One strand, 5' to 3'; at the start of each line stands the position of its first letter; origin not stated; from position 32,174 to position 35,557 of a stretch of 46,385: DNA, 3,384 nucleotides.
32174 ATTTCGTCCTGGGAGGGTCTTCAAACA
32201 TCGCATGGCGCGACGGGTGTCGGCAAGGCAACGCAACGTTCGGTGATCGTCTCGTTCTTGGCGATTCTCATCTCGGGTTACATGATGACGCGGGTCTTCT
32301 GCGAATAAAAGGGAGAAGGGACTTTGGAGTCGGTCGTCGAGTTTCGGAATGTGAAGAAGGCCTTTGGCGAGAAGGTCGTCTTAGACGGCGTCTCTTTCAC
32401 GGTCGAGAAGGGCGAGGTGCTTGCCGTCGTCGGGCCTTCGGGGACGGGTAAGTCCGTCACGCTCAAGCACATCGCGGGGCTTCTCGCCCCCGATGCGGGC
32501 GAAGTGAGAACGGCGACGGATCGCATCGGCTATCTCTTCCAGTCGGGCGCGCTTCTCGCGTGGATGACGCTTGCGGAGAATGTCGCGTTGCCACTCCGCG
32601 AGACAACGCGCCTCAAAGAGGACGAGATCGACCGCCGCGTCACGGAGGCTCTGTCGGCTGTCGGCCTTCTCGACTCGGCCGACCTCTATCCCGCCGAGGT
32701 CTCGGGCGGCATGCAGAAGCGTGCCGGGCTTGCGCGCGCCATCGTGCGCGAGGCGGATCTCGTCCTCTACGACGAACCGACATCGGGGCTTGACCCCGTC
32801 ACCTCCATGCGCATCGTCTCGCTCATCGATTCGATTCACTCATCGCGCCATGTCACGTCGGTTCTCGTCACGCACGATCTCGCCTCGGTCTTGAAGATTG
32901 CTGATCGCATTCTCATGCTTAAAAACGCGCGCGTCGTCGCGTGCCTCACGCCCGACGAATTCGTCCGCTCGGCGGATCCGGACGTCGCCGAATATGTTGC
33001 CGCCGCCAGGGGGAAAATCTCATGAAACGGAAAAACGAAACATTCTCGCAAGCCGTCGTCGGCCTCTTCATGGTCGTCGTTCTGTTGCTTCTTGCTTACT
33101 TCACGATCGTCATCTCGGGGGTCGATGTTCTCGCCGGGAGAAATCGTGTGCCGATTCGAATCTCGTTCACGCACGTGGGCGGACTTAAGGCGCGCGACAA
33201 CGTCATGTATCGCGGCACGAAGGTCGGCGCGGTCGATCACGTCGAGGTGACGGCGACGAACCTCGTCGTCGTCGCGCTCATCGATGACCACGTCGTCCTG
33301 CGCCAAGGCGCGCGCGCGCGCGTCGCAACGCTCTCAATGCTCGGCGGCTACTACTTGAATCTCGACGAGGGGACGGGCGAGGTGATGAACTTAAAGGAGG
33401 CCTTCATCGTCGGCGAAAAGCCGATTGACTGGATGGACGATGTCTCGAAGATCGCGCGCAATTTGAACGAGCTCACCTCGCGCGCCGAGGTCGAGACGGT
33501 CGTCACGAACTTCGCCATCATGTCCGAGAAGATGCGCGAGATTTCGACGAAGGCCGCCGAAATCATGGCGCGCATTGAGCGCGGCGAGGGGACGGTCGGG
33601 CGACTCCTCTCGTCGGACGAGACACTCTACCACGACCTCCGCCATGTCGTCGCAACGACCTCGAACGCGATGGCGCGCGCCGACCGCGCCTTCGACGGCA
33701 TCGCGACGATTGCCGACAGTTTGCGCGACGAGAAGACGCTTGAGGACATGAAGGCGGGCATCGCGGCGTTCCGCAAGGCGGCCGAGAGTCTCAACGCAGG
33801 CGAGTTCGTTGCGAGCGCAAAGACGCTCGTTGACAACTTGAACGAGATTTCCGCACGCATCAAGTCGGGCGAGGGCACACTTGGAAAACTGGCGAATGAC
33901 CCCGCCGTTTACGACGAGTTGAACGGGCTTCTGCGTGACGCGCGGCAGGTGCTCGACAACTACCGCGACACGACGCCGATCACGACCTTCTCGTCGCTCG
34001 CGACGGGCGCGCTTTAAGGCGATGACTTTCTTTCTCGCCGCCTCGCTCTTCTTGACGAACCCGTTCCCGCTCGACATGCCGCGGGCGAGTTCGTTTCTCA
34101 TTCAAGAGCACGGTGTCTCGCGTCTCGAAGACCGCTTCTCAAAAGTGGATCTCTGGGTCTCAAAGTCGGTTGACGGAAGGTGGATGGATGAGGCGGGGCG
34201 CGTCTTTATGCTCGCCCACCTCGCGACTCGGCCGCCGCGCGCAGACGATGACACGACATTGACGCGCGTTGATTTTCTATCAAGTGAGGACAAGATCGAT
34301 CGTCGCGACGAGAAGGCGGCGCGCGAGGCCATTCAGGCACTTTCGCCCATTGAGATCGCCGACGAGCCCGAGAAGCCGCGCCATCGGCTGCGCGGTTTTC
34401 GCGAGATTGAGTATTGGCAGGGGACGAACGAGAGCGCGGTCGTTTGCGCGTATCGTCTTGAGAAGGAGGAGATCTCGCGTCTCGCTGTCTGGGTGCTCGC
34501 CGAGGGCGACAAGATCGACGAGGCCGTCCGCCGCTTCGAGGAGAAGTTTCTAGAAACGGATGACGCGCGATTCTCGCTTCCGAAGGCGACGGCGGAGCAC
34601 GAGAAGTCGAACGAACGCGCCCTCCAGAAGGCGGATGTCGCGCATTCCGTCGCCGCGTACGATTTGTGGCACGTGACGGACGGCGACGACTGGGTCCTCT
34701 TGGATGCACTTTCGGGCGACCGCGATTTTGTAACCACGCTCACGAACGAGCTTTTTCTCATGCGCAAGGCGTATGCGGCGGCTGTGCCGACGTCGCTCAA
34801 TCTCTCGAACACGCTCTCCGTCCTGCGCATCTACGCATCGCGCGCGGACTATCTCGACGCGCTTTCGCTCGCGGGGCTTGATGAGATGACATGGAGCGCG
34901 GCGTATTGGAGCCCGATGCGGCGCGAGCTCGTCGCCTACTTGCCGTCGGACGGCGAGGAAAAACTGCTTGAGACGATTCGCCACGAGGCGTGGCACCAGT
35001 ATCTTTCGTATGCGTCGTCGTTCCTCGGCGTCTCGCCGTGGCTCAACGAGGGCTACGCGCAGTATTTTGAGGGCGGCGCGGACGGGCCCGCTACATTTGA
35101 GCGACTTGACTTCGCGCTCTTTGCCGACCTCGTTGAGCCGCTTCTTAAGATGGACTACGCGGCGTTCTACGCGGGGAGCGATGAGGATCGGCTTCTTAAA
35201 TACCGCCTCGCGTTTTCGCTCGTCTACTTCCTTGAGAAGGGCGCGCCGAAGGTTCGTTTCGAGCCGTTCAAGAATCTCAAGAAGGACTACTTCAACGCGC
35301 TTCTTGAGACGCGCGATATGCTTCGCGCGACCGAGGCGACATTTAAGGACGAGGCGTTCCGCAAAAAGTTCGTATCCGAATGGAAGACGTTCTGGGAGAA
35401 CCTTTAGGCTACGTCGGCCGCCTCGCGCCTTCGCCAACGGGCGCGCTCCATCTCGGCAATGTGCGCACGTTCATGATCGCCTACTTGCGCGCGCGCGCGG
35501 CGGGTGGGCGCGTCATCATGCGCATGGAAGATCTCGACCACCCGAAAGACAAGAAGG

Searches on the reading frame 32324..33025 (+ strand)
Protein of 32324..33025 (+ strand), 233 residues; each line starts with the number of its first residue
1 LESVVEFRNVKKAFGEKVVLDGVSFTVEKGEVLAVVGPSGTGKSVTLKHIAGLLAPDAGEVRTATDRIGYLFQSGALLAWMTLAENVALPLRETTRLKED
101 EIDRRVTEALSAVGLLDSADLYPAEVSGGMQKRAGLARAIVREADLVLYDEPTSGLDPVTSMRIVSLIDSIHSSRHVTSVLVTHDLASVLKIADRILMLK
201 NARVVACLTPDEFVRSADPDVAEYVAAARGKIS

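Call 3: search_protein_families(library=pfam, proteins=[window:32324-33025:+], max_evalue=0.1)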
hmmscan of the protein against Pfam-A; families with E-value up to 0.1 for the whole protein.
window:32324-33025:+ (233 aa): 15 families
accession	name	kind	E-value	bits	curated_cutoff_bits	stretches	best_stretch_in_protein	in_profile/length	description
PF00005.33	ABC_tran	-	9.7e-29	101.1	25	1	20-154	1-137/137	ABC transporter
PF13304.12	AAA_21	-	1.6e-07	32.2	27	1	117-187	229-301/304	AAA domain, putative AbiEii toxin, Type IV TA system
PF13401.12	AAA_22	-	0.00027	21.7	27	1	31-112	6-81/130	AAA domain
PF25199.1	nSTAND_NTPase5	-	0.0004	20.7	34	1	27-56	38-68/145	Novel STAND NTPase 5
PF13191.12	AAA_16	-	0.0019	19.2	32.6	1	30-75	24-64/167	AAA ATPase domain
PF09818.15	ABC_ATPase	-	0.0041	16.6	23.2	1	146-207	178-254/283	P-loop domain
PF00437.27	T2SSE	-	0.0048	16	24.9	1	32-71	144-183/370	Type II/IV secretion system protein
PF02463.25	SMC_N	-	0.0055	16.6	40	0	101-197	112-209/220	RecF/RecN/SMC N terminal domain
PF13604.12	AAA_30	-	0.0072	16.5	27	1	28-64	16-52/191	AAA domain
PF20703.3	nSTAND1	-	0.014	15.5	27.1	1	14-56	17-57/379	Novel STAND NTPase 1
PF13555.12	AAA_29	-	0.016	15.4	27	1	21-58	13-50/61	P-loop containing region of AAA domain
PF05729.18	NACHT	-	0.036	14.3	26.7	0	32-57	2-27/167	NACHT domain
PF13245.12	AAA_19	-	0.038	14.6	25.1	1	29-66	10-42/134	AAA domain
PF03193.22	RsgA_GTPase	-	0.052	13.8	30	1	29-67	105-143/174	RsgA GTPase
PF03215.21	Rad17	-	0.086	13.2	23.8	0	20-57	35-72/186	Rad17 P-loop domain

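Call 4: search_protein_families(library=ncbifam, proteins=[window:32324-33025:+], max_evalue=0.1)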
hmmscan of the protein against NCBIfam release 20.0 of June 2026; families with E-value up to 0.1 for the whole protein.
window:32324-33025:+ (233 aa): 192 families (the best 25 are shown)
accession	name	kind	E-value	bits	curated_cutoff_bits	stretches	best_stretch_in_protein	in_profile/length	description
NF008809.0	PRK11831.1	equivalog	1e-53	182.4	441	1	3-225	7-244/270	phospholipid ABC transporter ATP-binding protein MlaF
TIGR03265.1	PhnT2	equivalog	2.9e-48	164.9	457.7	1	3-226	3-236/353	putative 2-aminoethylphosphonate ABC transporter ATP-binding protein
TIGR03258.1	PhnT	equivalog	1.3e-45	156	499.15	1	6-228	10-243/359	2-aminoethylphosphonate ABC transport system ATP-binding subunit PhnT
TIGR01186.1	proV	subfamily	7e-45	153.7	326.6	1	13-219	2-223/363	betaine/proline/choline family ABC transporter ATP-binding protein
TIGR00968.1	3a0106s01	subfamily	1e-44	152.8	342.75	1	7-218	3-224/237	sulfate ABC transporter ATP-binding protein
NF040933.2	ABC_arch_GlcV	equivalog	5.3e-44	150.5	450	1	5-216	3-232/357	glucose ABC transporter ATP-binding protein GlcV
TIGR03415.1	ABC_choXWV_ATP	equivalog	1.8e-42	145.7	483.75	2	64-226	104-266/382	choline ABC transporter ATP-binding protein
NF006987.0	PRK09452.1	equivalog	3.2e-42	144.6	482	1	2-214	15-236/378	spermidine/putrescine ABC transporter ATP-binding protein PotA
TIGR02673.1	FtsE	equivalog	6e-42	143.7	264.85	1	4-201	1-212/214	cell division ATP-binding protein FtsE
NF008420.0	PRK11247.1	equivalog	7e-41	140.1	395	1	7-207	15-215/257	aliphatic sulfonates ABC transporter ATP-binding protein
NF008105.0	PRK10851.1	equivalog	1.1e-39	136.2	502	1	5-216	3-227/362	sulfate/thiosulfate ABC transporter ATP-binding protein CysA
NF008653.0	PRK11650.1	subfamily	1.2e-39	136.3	432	1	4-224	3-234/357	sn-glycerol-3-phosphate ABC transporter ATP-binding protein UgpC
NF008513.0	PRK11432.1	equivalog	8.1e-39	133.5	496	1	3-217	5-228/351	ferric ABC transporter ATP-binding protein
NF043075.1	MMSYN1_0197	equivalog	1.1e-38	133.1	550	1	4-215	2-222/341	spermidine/putrescine ABC transporter ATP-binding protein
TIGR04521.1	ECF_ATPase_2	equivalog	1.7e-38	132.3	330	1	11-216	12-235/279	energy-coupling factor transporter ATPase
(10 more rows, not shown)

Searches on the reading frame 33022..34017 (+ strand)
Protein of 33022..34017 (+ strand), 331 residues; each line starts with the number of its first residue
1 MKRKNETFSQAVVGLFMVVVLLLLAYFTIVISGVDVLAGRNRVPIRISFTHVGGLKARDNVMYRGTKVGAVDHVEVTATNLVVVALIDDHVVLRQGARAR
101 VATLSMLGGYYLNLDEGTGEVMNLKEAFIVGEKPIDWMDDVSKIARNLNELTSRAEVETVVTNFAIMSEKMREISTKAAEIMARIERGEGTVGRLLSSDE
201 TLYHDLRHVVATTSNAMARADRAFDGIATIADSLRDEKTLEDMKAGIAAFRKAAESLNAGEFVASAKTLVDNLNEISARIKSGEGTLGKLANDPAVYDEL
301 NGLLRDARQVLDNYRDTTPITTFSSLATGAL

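Call 3: search_protein_families(library=pfam, proteins=[window:33022-34017:+], max_evalue=0.1)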
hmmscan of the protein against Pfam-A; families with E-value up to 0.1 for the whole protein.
window:33022-34017:+ (331 aa): 2 families
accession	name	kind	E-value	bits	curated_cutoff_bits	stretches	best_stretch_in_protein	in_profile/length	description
PF02470.25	MlaD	-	2.5e-14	53.7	25.1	1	43-117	3-81/81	MlaD protein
PF22281.1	DUF6959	-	0.017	15.8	27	0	214-279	14-74/88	Family of unknown function (DUF6959)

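Call 4: search_protein_families(library=ncbifam, proteins=[window:33022-34017:+], max_evalue=0.1)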
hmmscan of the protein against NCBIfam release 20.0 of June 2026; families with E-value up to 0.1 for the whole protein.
window:33022-34017:+ (331 aa): 4 families
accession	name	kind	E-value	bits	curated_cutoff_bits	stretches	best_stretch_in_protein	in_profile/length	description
TIGR00996.1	Mtu_fam_mce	paralog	5e-18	65.3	140.5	1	13-256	2-245/291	MCE family protein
NF047463.1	CllEntPrLepto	equivalog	7.3e-16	58.4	400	2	267-317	179-229/250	mammalian cell entry protein Mce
TIGR04430.1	OM_asym_MlaD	equivalog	2.3e-15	56.7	135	1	8-121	4-119/146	outer membrane lipid asymmetry maintenance protein MlaD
NF008070.2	PRK10807.1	equivalog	0.0041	15.9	525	0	52-76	290-314/542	intermembrane transport protein PqiB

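Call 60: find_encoding_contigs(protein=window:33022-34017:+, flank=7000, max_places=2)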
Protein window:33022-34017:+ (331 aa): 2 contigs read that carry it; 2 places shown.
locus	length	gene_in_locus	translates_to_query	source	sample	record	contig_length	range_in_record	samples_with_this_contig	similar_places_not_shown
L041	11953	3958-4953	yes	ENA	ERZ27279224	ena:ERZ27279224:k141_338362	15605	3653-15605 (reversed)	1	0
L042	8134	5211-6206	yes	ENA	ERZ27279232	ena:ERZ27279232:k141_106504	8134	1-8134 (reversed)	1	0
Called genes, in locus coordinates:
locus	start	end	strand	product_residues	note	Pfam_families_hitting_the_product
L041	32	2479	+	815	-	PF00515:TPR_1 (faint), PF07719:TPR_2 (faint), PF13181:TPR_8 (faint), PF13432:TPR_16 (faint), PF13431:TPR_17 (faint)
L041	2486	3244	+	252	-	PF02405:MlaE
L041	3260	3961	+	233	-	PF00005:ABC_tran, PF13304:AAA_21 (weak)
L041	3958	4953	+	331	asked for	PF02470:MlaD, PF28544:Helical_needle (weak)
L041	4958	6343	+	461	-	-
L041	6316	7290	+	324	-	PF00749:tRNA-synt_1c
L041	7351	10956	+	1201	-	PF02837:Glyco_hydro_2_N, PF22666:Glyco_hydro_2_N2 (weak), PF02836:Glyco_hydro_2_C, PF16353:LacZ_4 (weak), PF02929:Bgal_small_N, PF00754:F5_F8_type_C, PF22633:F5_F8_type_C_2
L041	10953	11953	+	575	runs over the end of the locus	PF00749:tRNA-synt_1c, PF03950:tRNA-synt_1c_C, PF20974:tRNA-synt_1c_C2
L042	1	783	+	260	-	?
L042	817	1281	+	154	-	PF07589:PEP_exosort_dom (faint)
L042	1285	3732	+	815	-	PF00515:TPR_1 (faint), PF07719:TPR_2 (faint), PF13181:TPR_8 (faint), PF13432:TPR_16 (faint), PF13431:TPR_17 (faint)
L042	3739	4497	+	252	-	PF02405:MlaE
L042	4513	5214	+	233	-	PF00005:ABC_tran, PF13304:AAA_21 (weak)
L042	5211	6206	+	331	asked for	PF02470:MlaD, PF28544:Helical_needle (weak)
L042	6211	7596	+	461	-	-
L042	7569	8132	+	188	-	?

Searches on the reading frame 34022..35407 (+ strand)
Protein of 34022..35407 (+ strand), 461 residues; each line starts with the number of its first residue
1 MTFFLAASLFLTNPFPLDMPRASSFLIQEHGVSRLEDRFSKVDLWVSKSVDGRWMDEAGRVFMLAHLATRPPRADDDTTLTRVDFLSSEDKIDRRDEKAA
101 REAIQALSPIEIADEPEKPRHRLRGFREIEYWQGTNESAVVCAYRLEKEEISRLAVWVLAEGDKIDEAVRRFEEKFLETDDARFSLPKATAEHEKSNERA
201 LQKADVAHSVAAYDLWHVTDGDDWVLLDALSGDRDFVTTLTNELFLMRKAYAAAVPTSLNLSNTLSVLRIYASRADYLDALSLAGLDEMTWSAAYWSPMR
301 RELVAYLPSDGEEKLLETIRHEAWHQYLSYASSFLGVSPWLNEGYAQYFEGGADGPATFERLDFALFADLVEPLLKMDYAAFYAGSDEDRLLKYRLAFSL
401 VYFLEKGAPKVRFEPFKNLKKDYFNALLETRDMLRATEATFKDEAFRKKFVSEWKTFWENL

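Call 3: search_protein_families(library=pfam, proteins=[window:34022-35407:+], max_evalue=0.1)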
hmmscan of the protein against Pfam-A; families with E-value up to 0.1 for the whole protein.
window:34022-35407:+ (461 aa): 1 family
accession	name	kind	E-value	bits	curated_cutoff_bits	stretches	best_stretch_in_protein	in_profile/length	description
PF07607.17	DUF1570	-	0.0084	16.8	22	1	317-353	3-42/129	Protein of unknown function (DUF1570)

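Call 4: search_protein_families(library=ncbifam, proteins=[window:34022-35407:+], max_evalue=0.1)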
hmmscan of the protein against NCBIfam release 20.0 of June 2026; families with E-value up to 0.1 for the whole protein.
window:34022-35407:+ (461 aa): 0 families

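Call 55: find_homologous_proteins(query=window:34022-35407:+)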
Query window:34022-35407:+ (461 aa): 674 proteins with E <= 0.001 among 8000 candidates; the best 120 are listed.
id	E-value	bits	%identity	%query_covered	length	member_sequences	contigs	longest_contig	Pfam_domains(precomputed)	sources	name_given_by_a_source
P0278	0.0e+0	1025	99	100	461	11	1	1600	-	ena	-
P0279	7.6e-266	900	86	100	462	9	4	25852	-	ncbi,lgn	-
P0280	6.1e-161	555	56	99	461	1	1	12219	-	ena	-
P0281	1.7e-158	547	54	99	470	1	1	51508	-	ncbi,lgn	-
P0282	3.9e-154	532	55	99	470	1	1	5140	-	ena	-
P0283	4.8e-154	532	53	99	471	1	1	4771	-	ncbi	-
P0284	1.1e-152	527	52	100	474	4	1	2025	-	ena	-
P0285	1.1e-151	524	54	99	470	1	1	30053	-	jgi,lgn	-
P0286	3.9e-151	522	54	99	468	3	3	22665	-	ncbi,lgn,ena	-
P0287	4.4e-151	522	52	99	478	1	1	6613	-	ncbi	-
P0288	6.8e-151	521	52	99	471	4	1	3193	-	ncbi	-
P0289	2.4e-150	520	52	99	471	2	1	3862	-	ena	-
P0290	4.7e-150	519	53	99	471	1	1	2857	-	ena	-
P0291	4.9e-150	519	53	100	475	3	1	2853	-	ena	-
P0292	8.7e-150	518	52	99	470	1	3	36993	-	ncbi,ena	-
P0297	1.2e-148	514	52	99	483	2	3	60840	-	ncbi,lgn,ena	-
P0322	4.2e-144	499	51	99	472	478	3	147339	-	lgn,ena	-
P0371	1.3e-137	478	51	99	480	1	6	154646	-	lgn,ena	-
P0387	2.9e-136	473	47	97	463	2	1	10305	-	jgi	-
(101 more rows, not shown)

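Call 56: find_encoding_contigs(protein=P0322, flank=7000, max_places=1)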
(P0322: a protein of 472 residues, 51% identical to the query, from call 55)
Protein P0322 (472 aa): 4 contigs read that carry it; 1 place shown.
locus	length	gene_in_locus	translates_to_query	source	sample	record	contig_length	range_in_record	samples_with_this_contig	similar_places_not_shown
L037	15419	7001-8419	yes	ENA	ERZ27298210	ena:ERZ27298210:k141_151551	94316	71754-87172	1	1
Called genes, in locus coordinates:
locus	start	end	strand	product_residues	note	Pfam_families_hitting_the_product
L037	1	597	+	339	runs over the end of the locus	PF02470:MlaD, PF28544:Helical_needle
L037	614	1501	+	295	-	PF00149:Metallophos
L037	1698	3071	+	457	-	-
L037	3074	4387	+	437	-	-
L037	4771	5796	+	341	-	PF08240:ADH_N, PF16912:Glu_dehyd_C, PF00107:ADH_zinc_N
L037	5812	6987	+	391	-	PF00155:Aminotran_1_2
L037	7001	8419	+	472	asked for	-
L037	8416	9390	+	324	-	PF00749:tRNA-synt_1c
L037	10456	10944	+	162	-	-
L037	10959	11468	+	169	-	-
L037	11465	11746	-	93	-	-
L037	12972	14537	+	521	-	PF13290:CHB_HEX_C_1, PF13287:Fn3_assoc, PF13290:CHB_HEX_C_1, PF13287:Fn3_assoc, PF13290:CHB_HEX_C_1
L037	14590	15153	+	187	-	-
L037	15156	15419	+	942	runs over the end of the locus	-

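Call 57: find_encoding_contigs(protein=P0371, flank=7000, max_places=1)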
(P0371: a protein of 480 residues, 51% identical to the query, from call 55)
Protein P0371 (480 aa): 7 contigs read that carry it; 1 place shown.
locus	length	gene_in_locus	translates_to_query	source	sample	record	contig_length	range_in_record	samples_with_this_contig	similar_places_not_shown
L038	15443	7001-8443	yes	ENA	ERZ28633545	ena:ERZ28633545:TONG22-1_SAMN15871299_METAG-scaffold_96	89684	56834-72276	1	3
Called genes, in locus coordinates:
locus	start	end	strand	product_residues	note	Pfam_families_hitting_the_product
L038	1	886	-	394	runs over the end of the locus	-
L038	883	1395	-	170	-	PF02681:DUF212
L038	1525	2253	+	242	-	PF07963:N_methyl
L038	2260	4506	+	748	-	PF17764:PriA_3primeBD, PF00270:DEAD, PF04851:ResIII, PF13604:AAA_30 (weak), PF18319:Zn_ribbon_PriA (weak), PF00271:Helicase_C, PF18074:PriA_C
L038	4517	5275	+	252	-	PF02405:MlaE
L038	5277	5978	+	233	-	PF00005:ABC_tran, PF13304:AAA_21 (weak)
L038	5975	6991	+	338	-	PF02470:MlaD, PF28544:Helical_needle (weak)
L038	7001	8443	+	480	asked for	-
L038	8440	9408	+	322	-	PF00749:tRNA-synt_1c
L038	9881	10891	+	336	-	PF13651:EcoRI_methylase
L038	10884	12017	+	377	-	PF03235:GmrSD_N, PF01844:HNH, PF14279:HNH_5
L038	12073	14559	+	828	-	-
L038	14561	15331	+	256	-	-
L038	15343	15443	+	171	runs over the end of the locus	-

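Call 58: find_encoding_contigs(protein=P0297, flank=7000, max_places=1)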
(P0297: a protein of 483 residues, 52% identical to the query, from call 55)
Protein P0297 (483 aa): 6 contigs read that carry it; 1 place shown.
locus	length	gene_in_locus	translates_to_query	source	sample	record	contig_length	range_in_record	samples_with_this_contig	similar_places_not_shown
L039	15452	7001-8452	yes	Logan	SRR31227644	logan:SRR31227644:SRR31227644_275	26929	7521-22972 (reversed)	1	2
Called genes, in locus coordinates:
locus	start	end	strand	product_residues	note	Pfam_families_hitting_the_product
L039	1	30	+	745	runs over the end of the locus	PF17764:PriA_3primeBD, PF00270:DEAD, PF04851:ResIII, PF13604:AAA_30 (faint), PF00271:Helicase_C, PF18074:PriA_C (weak)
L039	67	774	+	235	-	-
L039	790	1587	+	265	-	-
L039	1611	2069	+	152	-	-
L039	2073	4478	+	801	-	PF14559:TPR_19 (faint), PF13431:TPR_17 (faint), PF07719:TPR_2 (faint)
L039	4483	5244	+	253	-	PF02405:MlaE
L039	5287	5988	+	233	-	PF00005:ABC_tran, PF13304:AAA_21 (weak)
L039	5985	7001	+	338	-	PF02470:MlaD, PF28544:Helical_needle (faint)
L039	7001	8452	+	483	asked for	-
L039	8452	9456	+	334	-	PF00749:tRNA-synt_1c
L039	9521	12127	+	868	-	PF13229:Beta_helix (faint)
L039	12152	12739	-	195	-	PF00072:Response_reg, PF08281:Sigma70_r4_2 (faint), PF00196:GerE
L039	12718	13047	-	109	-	PF13581:HATPase_c_2, PF02518:HATPase_c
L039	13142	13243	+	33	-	-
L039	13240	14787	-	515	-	PF07730:HisKA_3 (weak)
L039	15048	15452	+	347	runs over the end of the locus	PF00318:Ribosomal_S2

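Call 59: find_encoding_contigs(protein=P0387, flank=7000, max_places=1)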
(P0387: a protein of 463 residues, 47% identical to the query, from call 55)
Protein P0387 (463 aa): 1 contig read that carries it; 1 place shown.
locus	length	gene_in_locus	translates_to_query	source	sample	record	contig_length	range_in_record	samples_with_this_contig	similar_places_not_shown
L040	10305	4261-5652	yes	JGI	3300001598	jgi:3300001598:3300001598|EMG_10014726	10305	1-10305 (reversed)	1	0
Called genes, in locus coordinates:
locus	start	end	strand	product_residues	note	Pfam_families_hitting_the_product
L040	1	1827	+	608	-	?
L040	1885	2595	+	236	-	PF02405:MlaE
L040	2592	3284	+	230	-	PF00005:ABC_tran, PF13304:AAA_21 (faint)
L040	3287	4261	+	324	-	PF02470:MlaD, PF28544:Helical_needle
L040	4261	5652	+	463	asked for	-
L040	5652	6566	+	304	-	PF00749:tRNA-synt_1c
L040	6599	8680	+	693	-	PF27167:HTH_GRAD, PF03449:GreA_GreB_N, PF01272:GreA_GreB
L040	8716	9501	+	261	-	PF01258:zf-dskA_traR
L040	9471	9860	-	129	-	-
